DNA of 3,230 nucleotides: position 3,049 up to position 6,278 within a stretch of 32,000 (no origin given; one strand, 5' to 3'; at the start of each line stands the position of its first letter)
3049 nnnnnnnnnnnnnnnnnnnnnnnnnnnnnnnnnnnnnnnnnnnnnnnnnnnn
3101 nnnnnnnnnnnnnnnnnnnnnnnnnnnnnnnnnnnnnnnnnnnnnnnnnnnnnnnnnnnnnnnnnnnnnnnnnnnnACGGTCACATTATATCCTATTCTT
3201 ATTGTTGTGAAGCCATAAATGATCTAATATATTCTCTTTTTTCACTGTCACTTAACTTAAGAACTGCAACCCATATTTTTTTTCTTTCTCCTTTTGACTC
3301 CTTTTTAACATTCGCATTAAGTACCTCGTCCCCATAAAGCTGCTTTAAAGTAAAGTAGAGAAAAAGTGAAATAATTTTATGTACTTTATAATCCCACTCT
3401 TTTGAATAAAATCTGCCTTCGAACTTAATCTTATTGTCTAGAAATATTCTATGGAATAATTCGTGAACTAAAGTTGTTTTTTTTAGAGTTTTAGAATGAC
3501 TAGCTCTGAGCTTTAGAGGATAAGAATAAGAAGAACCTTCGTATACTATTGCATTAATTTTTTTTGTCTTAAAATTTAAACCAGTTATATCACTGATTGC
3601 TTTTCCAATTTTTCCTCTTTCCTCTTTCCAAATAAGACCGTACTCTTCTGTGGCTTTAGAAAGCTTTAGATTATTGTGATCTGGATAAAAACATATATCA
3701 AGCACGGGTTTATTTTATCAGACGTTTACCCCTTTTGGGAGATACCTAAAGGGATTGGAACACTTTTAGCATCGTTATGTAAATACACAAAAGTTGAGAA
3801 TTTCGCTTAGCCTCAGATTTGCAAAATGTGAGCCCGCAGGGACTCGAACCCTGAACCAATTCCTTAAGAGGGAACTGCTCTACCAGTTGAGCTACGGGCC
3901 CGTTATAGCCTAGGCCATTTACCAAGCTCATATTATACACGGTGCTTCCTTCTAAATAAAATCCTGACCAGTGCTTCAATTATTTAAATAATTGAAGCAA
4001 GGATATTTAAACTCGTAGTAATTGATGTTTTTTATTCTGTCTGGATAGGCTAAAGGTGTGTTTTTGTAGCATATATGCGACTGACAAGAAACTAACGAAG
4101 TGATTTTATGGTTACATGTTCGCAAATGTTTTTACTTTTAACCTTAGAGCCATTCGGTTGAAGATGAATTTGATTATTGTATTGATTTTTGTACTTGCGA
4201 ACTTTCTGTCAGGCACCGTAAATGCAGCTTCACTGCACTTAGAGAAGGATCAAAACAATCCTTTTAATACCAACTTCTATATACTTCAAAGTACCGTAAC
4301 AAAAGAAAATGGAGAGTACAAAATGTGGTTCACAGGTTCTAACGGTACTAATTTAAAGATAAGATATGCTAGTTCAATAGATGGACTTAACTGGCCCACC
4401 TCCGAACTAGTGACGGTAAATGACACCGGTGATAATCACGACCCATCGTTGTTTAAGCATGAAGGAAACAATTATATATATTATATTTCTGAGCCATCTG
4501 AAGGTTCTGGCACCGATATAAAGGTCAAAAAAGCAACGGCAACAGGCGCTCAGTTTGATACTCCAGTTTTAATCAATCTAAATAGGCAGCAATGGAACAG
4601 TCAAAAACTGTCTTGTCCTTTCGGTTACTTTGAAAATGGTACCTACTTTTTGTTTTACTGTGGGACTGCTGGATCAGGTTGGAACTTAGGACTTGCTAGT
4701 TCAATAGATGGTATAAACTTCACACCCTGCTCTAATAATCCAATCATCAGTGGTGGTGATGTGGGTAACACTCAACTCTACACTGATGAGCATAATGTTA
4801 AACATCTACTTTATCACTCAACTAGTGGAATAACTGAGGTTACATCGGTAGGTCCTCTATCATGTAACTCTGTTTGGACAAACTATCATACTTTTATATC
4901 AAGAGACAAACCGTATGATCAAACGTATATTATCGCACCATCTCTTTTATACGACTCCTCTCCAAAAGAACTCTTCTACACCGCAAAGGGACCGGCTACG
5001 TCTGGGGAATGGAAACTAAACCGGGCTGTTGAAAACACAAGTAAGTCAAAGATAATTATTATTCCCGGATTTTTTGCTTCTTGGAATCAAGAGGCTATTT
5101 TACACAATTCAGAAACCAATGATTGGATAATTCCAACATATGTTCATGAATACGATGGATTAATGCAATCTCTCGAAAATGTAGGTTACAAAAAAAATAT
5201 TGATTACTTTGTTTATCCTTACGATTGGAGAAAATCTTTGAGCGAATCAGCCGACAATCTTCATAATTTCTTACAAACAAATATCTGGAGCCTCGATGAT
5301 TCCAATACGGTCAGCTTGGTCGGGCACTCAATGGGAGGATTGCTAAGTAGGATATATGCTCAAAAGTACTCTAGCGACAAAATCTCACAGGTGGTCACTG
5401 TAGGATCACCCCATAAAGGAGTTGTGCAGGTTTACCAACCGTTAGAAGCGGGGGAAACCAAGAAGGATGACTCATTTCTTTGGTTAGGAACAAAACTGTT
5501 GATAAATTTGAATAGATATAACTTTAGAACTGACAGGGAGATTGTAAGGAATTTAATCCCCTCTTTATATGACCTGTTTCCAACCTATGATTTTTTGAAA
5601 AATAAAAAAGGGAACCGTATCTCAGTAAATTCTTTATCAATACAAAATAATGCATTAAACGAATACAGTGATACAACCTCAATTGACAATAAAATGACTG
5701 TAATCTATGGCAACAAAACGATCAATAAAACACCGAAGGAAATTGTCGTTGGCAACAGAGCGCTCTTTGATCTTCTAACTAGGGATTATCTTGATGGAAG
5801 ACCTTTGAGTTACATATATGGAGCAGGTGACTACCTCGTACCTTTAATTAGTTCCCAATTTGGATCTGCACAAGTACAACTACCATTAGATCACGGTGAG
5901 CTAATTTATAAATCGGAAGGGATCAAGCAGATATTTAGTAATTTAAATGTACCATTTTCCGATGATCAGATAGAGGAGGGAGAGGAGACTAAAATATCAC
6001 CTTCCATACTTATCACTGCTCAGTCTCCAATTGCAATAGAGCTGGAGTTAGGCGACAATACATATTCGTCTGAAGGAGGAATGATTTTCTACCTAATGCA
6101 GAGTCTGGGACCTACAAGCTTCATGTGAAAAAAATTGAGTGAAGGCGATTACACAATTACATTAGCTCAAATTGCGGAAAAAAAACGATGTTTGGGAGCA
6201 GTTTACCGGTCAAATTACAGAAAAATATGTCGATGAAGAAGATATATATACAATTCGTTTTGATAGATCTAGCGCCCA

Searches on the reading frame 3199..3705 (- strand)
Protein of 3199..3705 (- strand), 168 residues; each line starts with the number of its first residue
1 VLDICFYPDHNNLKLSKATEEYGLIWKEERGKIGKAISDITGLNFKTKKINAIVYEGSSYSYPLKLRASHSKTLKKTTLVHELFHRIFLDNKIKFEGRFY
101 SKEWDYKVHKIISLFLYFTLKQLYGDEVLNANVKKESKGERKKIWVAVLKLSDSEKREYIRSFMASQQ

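Call 7: search_protein_families(library=pfam, proteins=[window:3199-3705:-], max_evalue=0.01)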
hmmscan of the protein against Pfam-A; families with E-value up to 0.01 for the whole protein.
window:3199-3705:- (168 aa): 0 families

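Call 8: search_protein_families(library=ncbifam, proteins=[window:3199-3705:-], max_evalue=0.01)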
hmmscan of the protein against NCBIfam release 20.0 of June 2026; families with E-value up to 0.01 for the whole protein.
window:3199-3705:- (168 aa): 0 families

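Call 33: search_solved_structures(query=window:3199-3702:-, max_evalue=10)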
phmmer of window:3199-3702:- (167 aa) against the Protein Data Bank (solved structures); distinct sequences matched with E-value up to 10: 0.

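Call 35: find_homologous_proteins(query=window:3199-3702:-, max_evalue=1)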
Query window:3199-3702:- (167 aa): 3 proteins with E <= 1 among 35 candidates.
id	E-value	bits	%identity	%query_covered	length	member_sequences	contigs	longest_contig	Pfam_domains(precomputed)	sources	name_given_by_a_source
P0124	1.7e-104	364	100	100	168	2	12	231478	-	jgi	jgi:hypothetical protein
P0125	2.0e-58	215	64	98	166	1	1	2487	-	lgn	-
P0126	3.8e-56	207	60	100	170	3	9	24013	-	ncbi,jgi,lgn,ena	-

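Call 47: predict_structure(alignment_id=A3)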
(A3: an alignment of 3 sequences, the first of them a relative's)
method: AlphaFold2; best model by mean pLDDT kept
length: 168 residues; sequences in the alignment: 3
mean_pLDDT: 85.8   pTM: 0.84
mean pLDDT of the five models: 85.8, 85.1, 80.2, 79.3, 79.2
residues with pLDDT >= 90: 81; 70-90: 67; 50-70: 20; < 50: 0
segments of 3 or more residues with pLDDT < 50: none
pLDDT, mean of each block of 10 residues (from residue 1): 90 93 96 94 91 80 80 88 91 87 84 91 78 62 83 91 78
secondary structure, 60 per line:
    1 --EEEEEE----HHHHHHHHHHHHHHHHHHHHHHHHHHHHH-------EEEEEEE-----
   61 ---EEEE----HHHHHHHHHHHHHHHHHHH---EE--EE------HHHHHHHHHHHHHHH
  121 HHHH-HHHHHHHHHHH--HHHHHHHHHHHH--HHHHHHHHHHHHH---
elements in order: E3-8 H13-41 E49-55 E64-67 H72-90 H106-124 H126-136 H139-150 H153-165

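Call 49: search_protein_representatives(alignment_id=A3)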
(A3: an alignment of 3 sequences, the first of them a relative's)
Query: 3 sequences, 168 profile positions. Proteins with E-value up to 0.001 (for the whole library): 414; up to 1e-10: 187; up to 1e-30: 5. The best 150 are listed.
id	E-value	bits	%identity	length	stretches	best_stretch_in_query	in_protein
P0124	2.9e-92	323.2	-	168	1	1-168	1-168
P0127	4.2e-33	130.7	-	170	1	2-164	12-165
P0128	2.9e-32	128.0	-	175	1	1-164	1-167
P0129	1.2e-31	126.0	-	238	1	1-164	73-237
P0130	4.4e-31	124.2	-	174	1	2-136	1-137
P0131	1.2e-30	122.7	-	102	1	1-96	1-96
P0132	2.4e-30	121.8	-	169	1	1-163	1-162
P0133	5.1e-30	120.7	-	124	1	3-124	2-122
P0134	6.0e-29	117.2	-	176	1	2-159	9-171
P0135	1.4e-28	116.0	-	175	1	3-148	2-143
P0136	4.7e-28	114.3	-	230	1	1-165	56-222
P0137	6.4e-28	113.9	-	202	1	1-159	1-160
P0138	1.7e-27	112.5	-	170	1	2-159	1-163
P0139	1.7e-27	112.5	-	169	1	1-159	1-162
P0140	5.3e-27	110.9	-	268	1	2-159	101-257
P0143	8.0e-27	110.3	-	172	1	1-159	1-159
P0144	9.9e-27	110.0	-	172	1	1-164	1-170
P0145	2.0e-26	109.0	-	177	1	1-165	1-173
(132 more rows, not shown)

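Call 52: search_protein_families(library=pfam, alignment_id=A4, max_evalue=1)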
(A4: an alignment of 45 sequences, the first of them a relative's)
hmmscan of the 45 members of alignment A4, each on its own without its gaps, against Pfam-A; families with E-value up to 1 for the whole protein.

A. member 1, P0124 (168 aa): 2 families
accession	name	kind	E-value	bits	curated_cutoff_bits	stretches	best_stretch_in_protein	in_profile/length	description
PF18318.6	Gln-synt_C-ter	-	0.11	12.7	22.7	0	90-106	13-29/118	Glutamine synthetase C-terminal domain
PF06114.19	Peptidase_M78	-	0.11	12.7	22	1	63-101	30-68/123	IrrE N-terminal-like domain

B. families by the number of members that match (of 45 scanned): 30 families (the first 25 are shown)
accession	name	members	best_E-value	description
PF06114.19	Peptidase_M78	11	1.1e-05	IrrE N-terminal-like domain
PF10263.15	SprT-like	4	0.051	SprT-like family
PF18894.6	PhageMetallopep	2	0.1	Putative phage metallopeptidase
PF06941.18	NT5C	1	0.0057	5' nucleotidase, deoxy (Pyrimidine), cytosolic type C protein (NT5C)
PF13588.12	HSDR_N_2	1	0.0088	Type I restriction enzyme R protein N terminus (HSDR_N)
PF01818.22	Translat_reg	1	0.013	Bacteriophage translational regulator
PF06440.16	DNA_pol3_theta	1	0.018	DNA polymerase III, theta subunit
PF01895.24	PhoU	1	0.02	PhoU domain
PF09023.15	Staphostatin_B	1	0.031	Staphostatin B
PF08325.16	WLM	1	0.037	WLM domain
PF14247.12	DUF4344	1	0.044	Putative metallopeptidase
PF01307.22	Plant_vir_prot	1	0.045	Plant viral movement protein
PF14112.11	DUF4284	1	0.054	Immunity protein 22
PF21220.3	RecQ-1-like_HTH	1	0.058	RecQ-1-like, helix-turn-helix domain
PF21298.3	TopBP1_BRCT0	1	0.058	TopBP1, BRCT0 domain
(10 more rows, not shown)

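Call 53: fold_search(model_id=the predicted structure, library=pdb)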
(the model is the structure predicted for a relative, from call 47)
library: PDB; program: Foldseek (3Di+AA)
matches with E <= 10: 224; with E <= 0.001: 0
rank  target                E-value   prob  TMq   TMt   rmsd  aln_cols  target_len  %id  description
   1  8p0i_B                9.2e-02  0.87  0.44  0.11   8.6       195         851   11  Crystal structure of the open conformation of insulin-regulated aminopeptidase in complex with a small-MW inhibitor (released 2024-09-04)
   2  7bb9                  1.1e-01  0.90  0.48  0.24   7.4       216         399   13  Crystal structure of Lugdulysin E242Q Y315F mutant (released 2022-07-13)
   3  8cgw_A                1.2e-01  0.77  0.43  0.11   8.8       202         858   13  Insulin-regulated aminopeptidase (IRAP) in complex with an allosteric benzopyran-based inhibitor (released 2024-01-31)
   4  3q7j_A                1.4e-01  0.96  0.48  0.12   4.4       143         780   14  Engineered Thermoplasma Acidophilum F3 factor mimics human aminopeptidase N (APN) as a target for anticancer drug deve (released 2011-07-27)
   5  4pj6_B                1.7e-01  0.84  0.48  0.12   8.4       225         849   12  Crystal Structure of Human Insulin Regulated Aminopeptidase with Lysine in Active Site (released 2014-12-03)
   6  6ydx_A                1.7e-01  0.82  0.41  0.10   5.5       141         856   14  Insulin-regulated aminopeptidase complexed with a macrocyclic peptidic inhibitor (released 2020-07-22)
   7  1z1w                  1.7e-01  0.85  0.43  0.11   5.8       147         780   13  Crystal structures of the tricorn interacting facor F3 from Thermoplasma acidophilum, a zinc aminopeptidase in three dif (released 2005-05-31)
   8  6a8z_B                1.9e-01  0.72  0.41  0.20   6.3       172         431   14  Crystal structure of M1 zinc metallopeptidase from Deinococcus radiodurans (released 2019-07-17)
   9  8p0i_A                2.3e-01  0.66  0.44  0.11   9.1       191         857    9  Crystal structure of the open conformation of insulin-regulated aminopeptidase in complex with a small-MW inhibitor (released 2024-09-04)
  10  4z7i_B                2.4e-01  0.80  0.42  0.10   4.9       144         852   12  Crystal structure of insulin regulated aminopeptidase in complex with ligand (released 2015-08-26)
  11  8cgw_B                2.5e-01  0.69  0.45  0.11   9.7       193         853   11  Insulin-regulated aminopeptidase (IRAP) in complex with an allosteric benzopyran-based inhibitor (released 2024-01-31)
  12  4z7i_A                2.5e-01  0.33  0.34  0.10  10.5       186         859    9  Crystal structure of insulin regulated aminopeptidase in complex with ligand (released 2015-08-26)
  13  4p8q_A                3.3e-01  0.69  0.42  0.10   5.0       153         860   13  Crystal Structure of Human Insulin Regulated Aminopeptidase with Alanine in Active Site (released 2014-12-03)
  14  8cgp_B                3.9e-01  0.41  0.35  0.09   6.8       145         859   12  Insulin regulated aminopeptidase (IRAP) in complex with an allosteric aryl sulfonamide inhibitor (released 2024-01-31)
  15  6ydx_B                4.1e-01  0.63  0.49  0.13   7.6       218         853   10  Insulin-regulated aminopeptidase complexed with a macrocyclic peptidic inhibitor (released 2020-07-22)
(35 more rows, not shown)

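Call 54: find_encoding_contigs(protein=P0128, flank=6000, max_places=4)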
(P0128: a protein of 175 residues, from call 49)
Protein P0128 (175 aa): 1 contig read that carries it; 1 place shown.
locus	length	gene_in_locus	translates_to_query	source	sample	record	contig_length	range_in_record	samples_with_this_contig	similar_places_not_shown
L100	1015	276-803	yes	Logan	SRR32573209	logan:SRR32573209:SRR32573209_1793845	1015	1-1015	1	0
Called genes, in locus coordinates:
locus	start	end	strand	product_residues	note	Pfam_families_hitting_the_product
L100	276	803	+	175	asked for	-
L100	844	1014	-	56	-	?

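Call 56: list_cluster_members(proteins=[P0127, P0129, P0132, P0134, P0136, P0138, P0139, P0143, P0144, P0145])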
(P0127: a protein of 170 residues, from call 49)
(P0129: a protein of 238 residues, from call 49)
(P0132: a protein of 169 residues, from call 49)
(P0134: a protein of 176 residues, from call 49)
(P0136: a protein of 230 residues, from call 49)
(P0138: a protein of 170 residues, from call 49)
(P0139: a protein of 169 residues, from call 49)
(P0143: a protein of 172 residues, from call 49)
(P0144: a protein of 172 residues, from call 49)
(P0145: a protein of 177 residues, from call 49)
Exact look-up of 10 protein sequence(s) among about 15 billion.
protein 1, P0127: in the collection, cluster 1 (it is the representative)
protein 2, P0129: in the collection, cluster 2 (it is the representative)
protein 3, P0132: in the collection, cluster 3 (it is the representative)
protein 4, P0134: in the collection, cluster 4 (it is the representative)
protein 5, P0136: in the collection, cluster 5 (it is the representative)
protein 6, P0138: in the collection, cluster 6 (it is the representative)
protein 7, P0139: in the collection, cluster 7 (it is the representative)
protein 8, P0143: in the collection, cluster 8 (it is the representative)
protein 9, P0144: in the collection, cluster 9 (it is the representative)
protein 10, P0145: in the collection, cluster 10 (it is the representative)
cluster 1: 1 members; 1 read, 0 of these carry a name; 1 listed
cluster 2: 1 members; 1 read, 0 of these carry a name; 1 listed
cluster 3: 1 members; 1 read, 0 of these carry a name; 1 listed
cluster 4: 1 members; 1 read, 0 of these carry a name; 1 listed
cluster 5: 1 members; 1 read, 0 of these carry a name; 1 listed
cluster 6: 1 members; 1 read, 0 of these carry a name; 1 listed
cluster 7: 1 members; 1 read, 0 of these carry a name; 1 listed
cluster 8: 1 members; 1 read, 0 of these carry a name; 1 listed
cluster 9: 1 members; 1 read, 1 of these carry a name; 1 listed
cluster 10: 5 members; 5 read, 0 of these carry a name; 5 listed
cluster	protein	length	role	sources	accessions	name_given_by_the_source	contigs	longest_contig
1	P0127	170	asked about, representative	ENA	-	-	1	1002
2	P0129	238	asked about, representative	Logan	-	-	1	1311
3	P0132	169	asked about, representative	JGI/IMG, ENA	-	-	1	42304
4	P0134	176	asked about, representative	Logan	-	-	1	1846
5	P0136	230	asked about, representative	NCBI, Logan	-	-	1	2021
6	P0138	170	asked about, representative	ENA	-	-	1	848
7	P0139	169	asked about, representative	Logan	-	-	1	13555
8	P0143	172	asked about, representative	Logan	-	-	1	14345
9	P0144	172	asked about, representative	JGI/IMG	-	hypothetical protein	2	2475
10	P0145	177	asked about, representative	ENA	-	-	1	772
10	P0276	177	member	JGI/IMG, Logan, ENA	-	-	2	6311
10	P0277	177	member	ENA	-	-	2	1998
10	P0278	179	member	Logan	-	-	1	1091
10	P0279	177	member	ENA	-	-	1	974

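Call 57: find_encoding_contigs(protein=P0132, flank=7000, max_places=2)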
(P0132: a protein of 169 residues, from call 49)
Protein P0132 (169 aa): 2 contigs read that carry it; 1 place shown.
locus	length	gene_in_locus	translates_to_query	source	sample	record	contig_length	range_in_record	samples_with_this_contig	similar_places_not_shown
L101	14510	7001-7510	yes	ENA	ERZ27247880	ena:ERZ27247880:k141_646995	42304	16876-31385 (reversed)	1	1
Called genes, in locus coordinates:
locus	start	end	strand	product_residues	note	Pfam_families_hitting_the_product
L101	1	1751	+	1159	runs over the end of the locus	PF02811:PHP, PF07733:DNA_pol3_alpha, PF17657:DNA_pol3_finger, PF14579:HHH_6, PF01336:tRNA_anti-codon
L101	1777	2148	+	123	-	PF01245:Ribosomal_L19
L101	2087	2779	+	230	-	PF00753:Lactamase_B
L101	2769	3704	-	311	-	-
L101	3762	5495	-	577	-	-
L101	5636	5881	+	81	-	-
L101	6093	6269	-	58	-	-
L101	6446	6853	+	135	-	PF00293:NUDIX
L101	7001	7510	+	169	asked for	-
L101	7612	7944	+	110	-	PF01381:HTH_3 (faint)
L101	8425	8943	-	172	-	-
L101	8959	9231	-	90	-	-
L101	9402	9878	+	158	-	PF02075:RuvC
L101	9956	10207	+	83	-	PF16325:Peptidase_U32_C (weak)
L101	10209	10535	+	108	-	PF18894:PhageMetallopep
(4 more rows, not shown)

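Call 58: find_encoding_contigs(protein=P0139, flank=7000, max_places=2)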
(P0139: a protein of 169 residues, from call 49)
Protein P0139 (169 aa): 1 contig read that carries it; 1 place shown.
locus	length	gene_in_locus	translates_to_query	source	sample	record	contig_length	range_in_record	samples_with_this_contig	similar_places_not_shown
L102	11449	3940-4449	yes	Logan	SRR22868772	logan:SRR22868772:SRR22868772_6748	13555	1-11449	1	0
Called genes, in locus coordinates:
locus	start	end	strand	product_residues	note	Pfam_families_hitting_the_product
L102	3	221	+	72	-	?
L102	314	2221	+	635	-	PF00012:HSP70, PF06723:MreB_Mbl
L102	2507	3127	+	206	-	PF00226:DnaJ, PF01556:DnaJ_C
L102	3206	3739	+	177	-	-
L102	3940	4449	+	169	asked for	-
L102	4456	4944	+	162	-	PF01243:PNPOx_N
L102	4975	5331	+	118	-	-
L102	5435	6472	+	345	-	PF00224:PK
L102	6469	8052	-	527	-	PF01676:Metalloenzyme, PF06415:iPGM_N, PF00884:Sulfatase (weak)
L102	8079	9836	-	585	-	PF00009:GTP_EFTU, PF22042:EF-G_D2 (weak), PF03144:GTP_EFTU_D2, PF00679:EFG_C, PF06421:LepA_C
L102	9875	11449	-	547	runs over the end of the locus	PF03023:MurJ, PF13440:Polysacc_synt_3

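Call 59: find_encoding_contigs(protein=P0143, flank=7000, max_places=2)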
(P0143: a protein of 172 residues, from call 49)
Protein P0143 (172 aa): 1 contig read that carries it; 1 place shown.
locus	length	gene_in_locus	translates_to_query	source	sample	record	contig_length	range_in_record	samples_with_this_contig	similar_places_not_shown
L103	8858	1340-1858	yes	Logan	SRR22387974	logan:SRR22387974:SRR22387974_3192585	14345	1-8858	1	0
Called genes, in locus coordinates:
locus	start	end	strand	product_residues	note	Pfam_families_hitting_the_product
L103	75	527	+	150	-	PF09424:YqeY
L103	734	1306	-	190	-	PF01797:Y1_Tnp (faint)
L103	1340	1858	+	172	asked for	-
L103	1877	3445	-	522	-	PF04208:MtrA, PF00303:Thymidylat_synt, PF14251:PterinBD-DUF4346 (weak)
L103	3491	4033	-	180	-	PF06559:DCD_N (weak), PF22769:DCD, PF00692:dUTPase (weak)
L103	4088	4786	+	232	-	-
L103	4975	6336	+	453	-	-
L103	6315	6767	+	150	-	-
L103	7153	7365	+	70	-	-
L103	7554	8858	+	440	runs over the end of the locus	-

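Call 95: search_protein_families(library=padloc, proteins=[window:3199-3702:-], max_evalue=0.01)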
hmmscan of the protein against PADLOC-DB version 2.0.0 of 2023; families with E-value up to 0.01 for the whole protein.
window:3199-3702:- (167 aa): 0 families

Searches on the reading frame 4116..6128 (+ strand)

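Call 7: search_protein_families(library=pfam, proteins=[window:4116-6128:+], max_evalue=0.01)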
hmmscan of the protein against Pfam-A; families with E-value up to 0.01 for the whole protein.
window:4116-6128:+ (670 aa): 11 families
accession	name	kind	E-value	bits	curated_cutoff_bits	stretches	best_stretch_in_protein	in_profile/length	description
PF02450.21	LCAT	-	2.7e-16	60.2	21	1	343-496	61-211/392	Lecithin:cholesterol acyltransferase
PF07819.20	PGAP1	-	3.5e-10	40.5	24.3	1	312-437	6-133/233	PGAP1-like alpha/beta domain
PF02089.21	Palm_thioest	-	9e-09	35.8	26.8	1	392-441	68-118/254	Palmitoyl protein thioesterase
PF00561.26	Abhydrolase_1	-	9.2e-09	35.8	25.8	1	378-510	51-186/245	alpha/beta hydrolase fold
PF06259.18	Abhydrolase_8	-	0.00021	21.4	20.5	1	377-433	89-144/178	Alpha/beta hydrolase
PF06028.17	DUF915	-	0.00021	21.2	22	1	398-442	104-152/255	Alpha/beta hydrolase of unknown function (DUF915)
PF12146.15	Hydrolase_4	-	0.00098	18.9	27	1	374-438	54-116/239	Serine aminopeptidase, S33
PF00756.26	Esterase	-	0.0018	18.5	22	0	357-418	80-136/251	Putative esterase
PF04616.20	Glyco_hydro_43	-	0.0018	18.1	32.2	1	62-183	73-201/288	Glycosyl hydrolases family 43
PF01764.32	Lipase_3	-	0.0025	18.1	22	0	392-435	55-106/140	Lipase (class 3)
PF24096.1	DUF7379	-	0.0078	16.6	33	0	368-436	40-115/191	Domain of unknown function (DUF7379)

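Call 8: search_protein_families(library=ncbifam, proteins=[window:4116-6128:+], max_evalue=0.01)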
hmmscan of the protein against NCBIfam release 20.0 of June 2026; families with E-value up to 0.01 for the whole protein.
window:4116-6128:+ (670 aa): 0 families
